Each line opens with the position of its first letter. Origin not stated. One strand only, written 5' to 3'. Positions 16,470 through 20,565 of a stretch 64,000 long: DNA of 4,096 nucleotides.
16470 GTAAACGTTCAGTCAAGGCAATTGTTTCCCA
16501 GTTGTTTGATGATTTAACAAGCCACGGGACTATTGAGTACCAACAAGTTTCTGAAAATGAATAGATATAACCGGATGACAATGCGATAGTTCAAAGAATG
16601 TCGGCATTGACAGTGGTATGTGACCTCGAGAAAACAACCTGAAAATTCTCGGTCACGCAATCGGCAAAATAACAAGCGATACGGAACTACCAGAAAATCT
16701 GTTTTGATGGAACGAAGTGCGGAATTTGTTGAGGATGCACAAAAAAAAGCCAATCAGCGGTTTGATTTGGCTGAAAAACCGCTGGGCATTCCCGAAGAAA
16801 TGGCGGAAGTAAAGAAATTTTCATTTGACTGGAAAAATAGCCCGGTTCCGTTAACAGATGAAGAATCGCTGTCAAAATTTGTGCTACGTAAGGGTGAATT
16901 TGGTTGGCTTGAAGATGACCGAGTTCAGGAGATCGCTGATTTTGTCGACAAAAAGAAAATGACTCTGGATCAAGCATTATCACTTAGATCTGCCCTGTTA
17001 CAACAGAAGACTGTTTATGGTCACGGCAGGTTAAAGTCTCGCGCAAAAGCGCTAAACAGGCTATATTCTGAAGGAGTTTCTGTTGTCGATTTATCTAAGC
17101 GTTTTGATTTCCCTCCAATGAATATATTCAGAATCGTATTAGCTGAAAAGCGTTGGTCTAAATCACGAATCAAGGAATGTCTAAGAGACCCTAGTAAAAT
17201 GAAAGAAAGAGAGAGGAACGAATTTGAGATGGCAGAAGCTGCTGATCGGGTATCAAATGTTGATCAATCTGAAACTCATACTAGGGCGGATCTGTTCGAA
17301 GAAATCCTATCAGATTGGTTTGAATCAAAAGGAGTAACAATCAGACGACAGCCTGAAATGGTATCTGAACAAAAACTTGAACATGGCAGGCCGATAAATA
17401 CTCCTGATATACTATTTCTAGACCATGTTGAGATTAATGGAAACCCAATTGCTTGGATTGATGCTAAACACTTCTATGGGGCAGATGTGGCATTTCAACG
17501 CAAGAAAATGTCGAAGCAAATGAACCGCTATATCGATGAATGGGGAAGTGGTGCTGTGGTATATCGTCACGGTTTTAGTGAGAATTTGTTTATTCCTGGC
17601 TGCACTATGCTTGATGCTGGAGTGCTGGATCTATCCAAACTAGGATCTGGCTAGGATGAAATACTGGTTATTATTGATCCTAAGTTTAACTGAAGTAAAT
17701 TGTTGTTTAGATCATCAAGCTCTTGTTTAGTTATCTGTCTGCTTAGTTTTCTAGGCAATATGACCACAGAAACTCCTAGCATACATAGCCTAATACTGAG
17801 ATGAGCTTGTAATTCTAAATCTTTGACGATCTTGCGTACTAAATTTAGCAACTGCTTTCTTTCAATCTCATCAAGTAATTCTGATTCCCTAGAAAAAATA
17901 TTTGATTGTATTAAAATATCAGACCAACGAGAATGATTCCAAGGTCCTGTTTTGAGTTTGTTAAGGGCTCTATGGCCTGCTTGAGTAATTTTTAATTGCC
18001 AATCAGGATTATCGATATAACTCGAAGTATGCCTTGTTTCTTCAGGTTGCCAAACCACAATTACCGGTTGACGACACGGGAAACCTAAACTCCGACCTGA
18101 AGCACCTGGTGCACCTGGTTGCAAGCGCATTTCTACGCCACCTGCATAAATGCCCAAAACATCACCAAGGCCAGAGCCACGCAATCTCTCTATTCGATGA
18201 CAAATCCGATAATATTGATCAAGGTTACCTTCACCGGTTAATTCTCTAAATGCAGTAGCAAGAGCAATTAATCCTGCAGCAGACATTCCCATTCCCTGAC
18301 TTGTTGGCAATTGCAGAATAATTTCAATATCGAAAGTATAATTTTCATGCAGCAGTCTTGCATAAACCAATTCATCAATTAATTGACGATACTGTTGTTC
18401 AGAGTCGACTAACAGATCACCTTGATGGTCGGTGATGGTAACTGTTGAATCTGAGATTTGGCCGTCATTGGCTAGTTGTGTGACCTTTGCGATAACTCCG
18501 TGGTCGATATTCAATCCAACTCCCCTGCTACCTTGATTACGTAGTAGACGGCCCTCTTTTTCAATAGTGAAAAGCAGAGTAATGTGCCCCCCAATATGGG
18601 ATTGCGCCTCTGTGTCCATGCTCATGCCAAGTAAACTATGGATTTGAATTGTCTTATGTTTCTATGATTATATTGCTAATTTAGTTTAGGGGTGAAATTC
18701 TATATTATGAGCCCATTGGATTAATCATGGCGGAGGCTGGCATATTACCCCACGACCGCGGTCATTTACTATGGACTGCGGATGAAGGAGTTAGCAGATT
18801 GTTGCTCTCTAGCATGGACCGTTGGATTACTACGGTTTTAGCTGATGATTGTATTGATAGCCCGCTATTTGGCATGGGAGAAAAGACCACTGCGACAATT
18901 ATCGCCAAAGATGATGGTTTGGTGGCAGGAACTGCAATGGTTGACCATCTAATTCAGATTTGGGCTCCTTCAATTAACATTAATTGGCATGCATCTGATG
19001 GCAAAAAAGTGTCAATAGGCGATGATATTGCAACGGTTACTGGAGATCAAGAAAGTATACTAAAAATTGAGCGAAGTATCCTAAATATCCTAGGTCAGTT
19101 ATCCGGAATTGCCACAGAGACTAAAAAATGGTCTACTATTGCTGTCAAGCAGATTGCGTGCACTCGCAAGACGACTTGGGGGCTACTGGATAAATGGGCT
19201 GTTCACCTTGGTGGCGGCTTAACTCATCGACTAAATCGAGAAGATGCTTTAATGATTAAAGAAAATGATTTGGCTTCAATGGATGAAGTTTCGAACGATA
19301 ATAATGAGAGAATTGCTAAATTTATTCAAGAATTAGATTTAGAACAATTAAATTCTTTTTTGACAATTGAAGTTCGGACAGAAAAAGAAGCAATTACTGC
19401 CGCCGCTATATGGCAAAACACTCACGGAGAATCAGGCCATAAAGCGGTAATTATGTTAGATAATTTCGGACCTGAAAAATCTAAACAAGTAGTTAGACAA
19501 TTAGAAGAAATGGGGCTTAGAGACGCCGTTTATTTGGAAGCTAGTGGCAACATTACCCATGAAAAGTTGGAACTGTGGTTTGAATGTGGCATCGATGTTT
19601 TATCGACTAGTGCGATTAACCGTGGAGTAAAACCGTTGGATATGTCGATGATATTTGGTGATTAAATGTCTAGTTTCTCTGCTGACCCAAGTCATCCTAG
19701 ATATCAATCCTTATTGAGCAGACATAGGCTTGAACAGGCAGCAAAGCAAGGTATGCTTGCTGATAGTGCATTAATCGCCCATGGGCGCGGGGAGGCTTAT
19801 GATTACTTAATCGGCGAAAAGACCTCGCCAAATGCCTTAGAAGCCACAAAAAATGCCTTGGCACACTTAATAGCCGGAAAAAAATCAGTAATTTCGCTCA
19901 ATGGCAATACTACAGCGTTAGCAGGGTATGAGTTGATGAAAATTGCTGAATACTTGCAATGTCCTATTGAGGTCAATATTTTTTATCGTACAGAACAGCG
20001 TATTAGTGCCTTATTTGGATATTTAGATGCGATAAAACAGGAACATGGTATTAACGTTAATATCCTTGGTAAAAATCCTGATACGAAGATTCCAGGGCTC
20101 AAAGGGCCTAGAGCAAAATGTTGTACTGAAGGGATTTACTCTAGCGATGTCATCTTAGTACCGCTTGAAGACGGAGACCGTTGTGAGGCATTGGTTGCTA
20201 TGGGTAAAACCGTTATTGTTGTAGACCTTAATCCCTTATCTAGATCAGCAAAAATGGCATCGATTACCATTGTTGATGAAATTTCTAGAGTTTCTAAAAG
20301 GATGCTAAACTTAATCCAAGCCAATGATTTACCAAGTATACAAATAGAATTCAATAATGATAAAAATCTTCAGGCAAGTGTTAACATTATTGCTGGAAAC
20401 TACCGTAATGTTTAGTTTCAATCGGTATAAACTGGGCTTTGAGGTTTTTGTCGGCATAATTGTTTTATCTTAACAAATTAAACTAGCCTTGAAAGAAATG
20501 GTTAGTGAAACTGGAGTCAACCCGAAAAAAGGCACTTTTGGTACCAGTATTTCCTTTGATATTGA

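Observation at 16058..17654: Archaeal homologue of the eukaryotic CDIN1/C15orf41 'TPD' nuclease, in a two-gene module tied to leuS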

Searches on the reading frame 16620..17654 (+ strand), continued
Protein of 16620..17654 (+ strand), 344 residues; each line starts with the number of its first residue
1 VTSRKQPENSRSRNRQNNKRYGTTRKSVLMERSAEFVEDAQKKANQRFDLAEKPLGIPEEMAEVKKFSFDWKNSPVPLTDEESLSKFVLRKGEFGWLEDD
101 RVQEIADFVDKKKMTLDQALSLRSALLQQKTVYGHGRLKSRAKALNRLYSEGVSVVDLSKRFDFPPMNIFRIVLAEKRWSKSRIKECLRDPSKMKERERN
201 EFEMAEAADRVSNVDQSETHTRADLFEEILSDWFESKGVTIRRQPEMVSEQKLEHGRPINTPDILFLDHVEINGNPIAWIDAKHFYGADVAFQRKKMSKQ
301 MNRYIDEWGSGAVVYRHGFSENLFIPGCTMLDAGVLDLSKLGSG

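Call 62: search_protein_families(library=pfam, proteins=[P0148, P0149, P0150, P0152, P0154, P0157, P0163, P0166, L081:895-1692:+, L081:3864-4910:-], max_evalue=0.01)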
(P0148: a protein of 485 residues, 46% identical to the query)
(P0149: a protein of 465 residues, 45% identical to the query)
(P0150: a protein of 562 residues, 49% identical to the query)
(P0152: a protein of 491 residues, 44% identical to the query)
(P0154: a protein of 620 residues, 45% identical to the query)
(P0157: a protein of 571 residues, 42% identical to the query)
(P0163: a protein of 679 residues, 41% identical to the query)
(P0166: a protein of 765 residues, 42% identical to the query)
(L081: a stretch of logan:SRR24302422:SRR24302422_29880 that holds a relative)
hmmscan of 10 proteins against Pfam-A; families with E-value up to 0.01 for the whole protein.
P0148 (485 aa): 1 family
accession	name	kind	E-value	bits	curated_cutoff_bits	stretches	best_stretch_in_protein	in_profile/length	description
PF14811.11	TPD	-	3.1e-20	72.9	27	1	346-466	11-126/138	Protein of unknown function TPD sequence-motif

P0149 (465 aa): 1 family
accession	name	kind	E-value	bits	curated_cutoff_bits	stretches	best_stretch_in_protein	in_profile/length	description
PF14811.11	TPD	-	3.9e-22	79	27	1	320-441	13-127/138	Protein of unknown function TPD sequence-motif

P0150 (562 aa): 1 family
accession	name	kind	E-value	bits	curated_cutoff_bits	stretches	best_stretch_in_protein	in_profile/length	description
PF14811.11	TPD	-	1.9e-18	67.1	27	1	408-536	5-127/138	Protein of unknown function TPD sequence-motif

P0152 (491 aa): 1 family
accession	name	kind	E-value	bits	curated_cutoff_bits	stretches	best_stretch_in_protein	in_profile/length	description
PF14811.11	TPD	-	4.5e-22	78.8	27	1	339-456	17-127/138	Protein of unknown function TPD sequence-motif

P0154 (620 aa): 1 family
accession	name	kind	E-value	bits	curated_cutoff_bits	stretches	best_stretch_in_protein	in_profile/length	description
PF14811.11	TPD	-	3.8e-22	79.1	27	1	465-591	6-126/138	Protein of unknown function TPD sequence-motif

P0157 (571 aa): 1 family
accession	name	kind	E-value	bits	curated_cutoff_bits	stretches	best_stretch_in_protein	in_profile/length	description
PF14811.11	TPD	-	6.5e-22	78.3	27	1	417-547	3-127/138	Protein of unknown function TPD sequence-motif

P0163 (679 aa): 2 families
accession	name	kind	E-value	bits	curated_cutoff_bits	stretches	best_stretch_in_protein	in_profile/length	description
PF14811.11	TPD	-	1.6e-19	70.5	27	1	525-652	6-127/138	Protein of unknown function TPD sequence-motif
PF12898.13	Stc1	-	9.2e-07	29.8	24.8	1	95-131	47-83/84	Stc1 domain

P0166 (765 aa): 2 families
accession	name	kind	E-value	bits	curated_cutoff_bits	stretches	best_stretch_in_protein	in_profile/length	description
PF14811.11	TPD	-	5.3e-21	75.3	27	1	610-740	4-127/138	Protein of unknown function TPD sequence-motif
PF12898.13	Stc1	-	0.0022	19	24.8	0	155-194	42-82/84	Stc1 domain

L081:895-1692:+ (265 aa): 1 family
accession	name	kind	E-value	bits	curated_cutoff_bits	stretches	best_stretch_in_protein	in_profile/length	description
PF25072.1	DUF7796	-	5.2e-07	29.3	27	1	57-218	4-165/346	Domain of unknown function (DUF7796)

L081:3864-4910:- (348 aa): 0 families

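Call 69: search_protein_families(library=padloc, proteins=[window:16620-17654:+], max_evalue=0.1)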
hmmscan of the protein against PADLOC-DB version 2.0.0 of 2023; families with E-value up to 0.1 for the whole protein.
window:16620-17654:+ (344 aa): 0 families

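Call 70: search_protein_families(library=ncbifam, proteins=[window:16620-17654:+], max_evalue=0.01)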
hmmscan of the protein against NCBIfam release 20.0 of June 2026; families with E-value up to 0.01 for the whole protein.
window:16620-17654:+ (344 aa): 0 families

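Call 73: find_encoding_contigs(protein=P0148, flank=5000, max_places=4)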
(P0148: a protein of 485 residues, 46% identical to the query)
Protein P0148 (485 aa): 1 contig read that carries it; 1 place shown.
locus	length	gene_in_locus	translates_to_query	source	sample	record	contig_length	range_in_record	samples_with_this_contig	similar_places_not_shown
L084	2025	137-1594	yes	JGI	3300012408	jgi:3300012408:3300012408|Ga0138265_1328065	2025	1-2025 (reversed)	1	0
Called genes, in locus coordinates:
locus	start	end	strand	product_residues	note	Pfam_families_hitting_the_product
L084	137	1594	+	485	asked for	PF14811:TPD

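Call 74: find_encoding_contigs(protein=P0163, flank=5000, max_places=4)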
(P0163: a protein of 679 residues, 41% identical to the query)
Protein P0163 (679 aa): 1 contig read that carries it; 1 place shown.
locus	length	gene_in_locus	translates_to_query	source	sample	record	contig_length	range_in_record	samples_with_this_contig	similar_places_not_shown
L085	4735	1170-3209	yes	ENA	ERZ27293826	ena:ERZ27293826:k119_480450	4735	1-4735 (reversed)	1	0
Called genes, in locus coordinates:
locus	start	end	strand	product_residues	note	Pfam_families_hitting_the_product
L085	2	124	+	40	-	?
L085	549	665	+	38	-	-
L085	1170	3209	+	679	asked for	PF12898:Stc1 (faint), PF14811:TPD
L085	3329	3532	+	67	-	-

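Call 80: search_solved_structures(query=L078:5478-5948:+, max_evalue=10, show_alignments=3)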
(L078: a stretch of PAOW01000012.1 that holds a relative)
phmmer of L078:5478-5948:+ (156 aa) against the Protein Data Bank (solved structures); distinct sequences matched with E-value up to 10: 1.
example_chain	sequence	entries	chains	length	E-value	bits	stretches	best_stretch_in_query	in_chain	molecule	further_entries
7wa9_A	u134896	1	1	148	0.26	14.3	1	18-92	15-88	MSMEG_5634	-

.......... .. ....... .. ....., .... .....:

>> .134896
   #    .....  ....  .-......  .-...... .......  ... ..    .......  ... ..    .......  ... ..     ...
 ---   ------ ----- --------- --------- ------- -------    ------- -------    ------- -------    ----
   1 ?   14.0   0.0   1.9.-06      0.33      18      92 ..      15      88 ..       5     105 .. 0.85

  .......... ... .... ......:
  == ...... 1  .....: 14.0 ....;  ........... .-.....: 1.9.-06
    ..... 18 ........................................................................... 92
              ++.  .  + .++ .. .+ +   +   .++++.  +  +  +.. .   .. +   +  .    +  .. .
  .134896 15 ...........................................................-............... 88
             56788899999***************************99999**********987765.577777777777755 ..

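Call 83: search_solved_structures(query=A4, max_evalue=10, show_alignments=3)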
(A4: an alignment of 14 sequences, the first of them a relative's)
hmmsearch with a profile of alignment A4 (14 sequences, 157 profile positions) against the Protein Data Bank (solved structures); distinct sequences matched with E-value up to 10: 1.
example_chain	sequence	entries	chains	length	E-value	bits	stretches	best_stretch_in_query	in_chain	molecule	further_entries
7wa9_A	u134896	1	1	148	0.44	13.5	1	22-75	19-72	MSMEG_5634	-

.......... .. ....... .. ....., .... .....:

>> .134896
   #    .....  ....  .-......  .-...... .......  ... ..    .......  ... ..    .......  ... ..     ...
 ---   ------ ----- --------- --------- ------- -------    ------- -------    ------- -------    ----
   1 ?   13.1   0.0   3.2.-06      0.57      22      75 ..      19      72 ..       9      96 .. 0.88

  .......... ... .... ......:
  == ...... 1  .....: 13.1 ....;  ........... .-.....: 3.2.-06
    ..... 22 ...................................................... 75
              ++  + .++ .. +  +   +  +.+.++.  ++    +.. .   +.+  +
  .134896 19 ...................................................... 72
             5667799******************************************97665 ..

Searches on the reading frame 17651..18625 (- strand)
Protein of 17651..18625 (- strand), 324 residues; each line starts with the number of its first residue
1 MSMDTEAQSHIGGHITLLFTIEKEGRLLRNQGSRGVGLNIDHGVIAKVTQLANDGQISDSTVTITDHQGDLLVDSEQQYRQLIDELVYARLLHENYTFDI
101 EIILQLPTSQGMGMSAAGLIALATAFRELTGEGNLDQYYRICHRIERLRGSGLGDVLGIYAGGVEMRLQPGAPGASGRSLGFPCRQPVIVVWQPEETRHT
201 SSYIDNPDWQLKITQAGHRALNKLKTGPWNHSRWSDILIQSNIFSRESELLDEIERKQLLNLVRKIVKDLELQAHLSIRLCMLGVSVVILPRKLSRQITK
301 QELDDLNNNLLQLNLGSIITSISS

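Call 3: search_protein_families(library=pfam, proteins=[window:17651-18625:-], max_evalue=1)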
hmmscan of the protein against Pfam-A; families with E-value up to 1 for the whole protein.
window:17651-18625:- (324 aa): 2 families
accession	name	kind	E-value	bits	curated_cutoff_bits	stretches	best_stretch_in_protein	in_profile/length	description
PF00288.32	GHMP_kinases_N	-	1.4e-08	35.2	22.3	1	90-163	8-87/87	GHMP kinases N terminal domain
PF22700.2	MVD-like_N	-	0.00024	21.2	27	1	45-131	33-116/157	Diphosphomevalonate decarboxylase-like N-terminal domain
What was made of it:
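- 17651..18625 (-): Convergent GHMP kinase (pantoate-kinase-like), downstream neighbour only. Pfam GHMP_kinases_N (call 3).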

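Call 70: search_protein_families(library=ncbifam, proteins=[window:17651-18625:-], max_evalue=0.01)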
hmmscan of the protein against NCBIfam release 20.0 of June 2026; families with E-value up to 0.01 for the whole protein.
window:17651-18625:- (324 aa): 4 families
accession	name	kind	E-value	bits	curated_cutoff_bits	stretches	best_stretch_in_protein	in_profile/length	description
NF040725.1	panto_kin_Meth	equivalog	1.1e-18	67.3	380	1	7-180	6-169/286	pantoate kinase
NF041122.1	panto_kin_Thplsm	equivalog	2.2e-18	66.6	500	1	10-308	5-279/298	pantoate kinase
TIGR00549.1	mevalon_kin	equivalog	9.8e-07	28.5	163.05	1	36-147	20-131/276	mevalonate kinase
NF002288.1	PRK01212.1-4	equivalog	0.0017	17.4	194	1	90-133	69-112/303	homoserine kinase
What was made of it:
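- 17651..18625 (-): NCBIfam pantoate kinase models at E about 1e-18, below their cut-offs (call 70).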

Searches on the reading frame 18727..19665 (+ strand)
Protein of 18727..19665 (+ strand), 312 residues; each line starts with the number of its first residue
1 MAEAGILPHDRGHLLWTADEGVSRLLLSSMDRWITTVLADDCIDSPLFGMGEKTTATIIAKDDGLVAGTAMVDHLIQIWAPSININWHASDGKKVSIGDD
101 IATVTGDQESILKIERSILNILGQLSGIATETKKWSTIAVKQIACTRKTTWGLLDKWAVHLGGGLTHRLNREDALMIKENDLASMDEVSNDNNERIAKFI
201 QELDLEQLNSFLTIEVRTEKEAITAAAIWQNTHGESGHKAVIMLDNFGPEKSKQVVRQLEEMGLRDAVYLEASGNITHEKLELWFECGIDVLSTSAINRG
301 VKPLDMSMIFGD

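Call 3: search_protein_families(library=pfam, proteins=[window:18727-19665:+], max_evalue=1)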
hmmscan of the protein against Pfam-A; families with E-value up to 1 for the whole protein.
window:18727-19665:+ (312 aa): 2 families
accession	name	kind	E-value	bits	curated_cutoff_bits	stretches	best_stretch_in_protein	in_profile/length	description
PF01729.25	QRPTase_C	-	5.8e-30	104.7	23.1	1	128-308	1-168/169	Quinolinate phosphoribosyl transferase, C-terminal domain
PF02749.22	QRPTase_N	-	4.9e-16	59.1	27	1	50-126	10-82/82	Quinolinate phosphoribosyl transferase, N-terminal domain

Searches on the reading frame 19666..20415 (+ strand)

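Call 3: search_protein_families(library=pfam, proteins=[window:19666-20415:+], max_evalue=1)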
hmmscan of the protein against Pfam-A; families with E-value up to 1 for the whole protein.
window:19666-20415:+ (249 aa): 1 family
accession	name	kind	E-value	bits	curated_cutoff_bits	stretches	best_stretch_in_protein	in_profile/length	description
PF02006.22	PPS_PS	-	1.2e-56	191.5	26.4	1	69-241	2-175/176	Phosphopantothenate/pantothenate synthetase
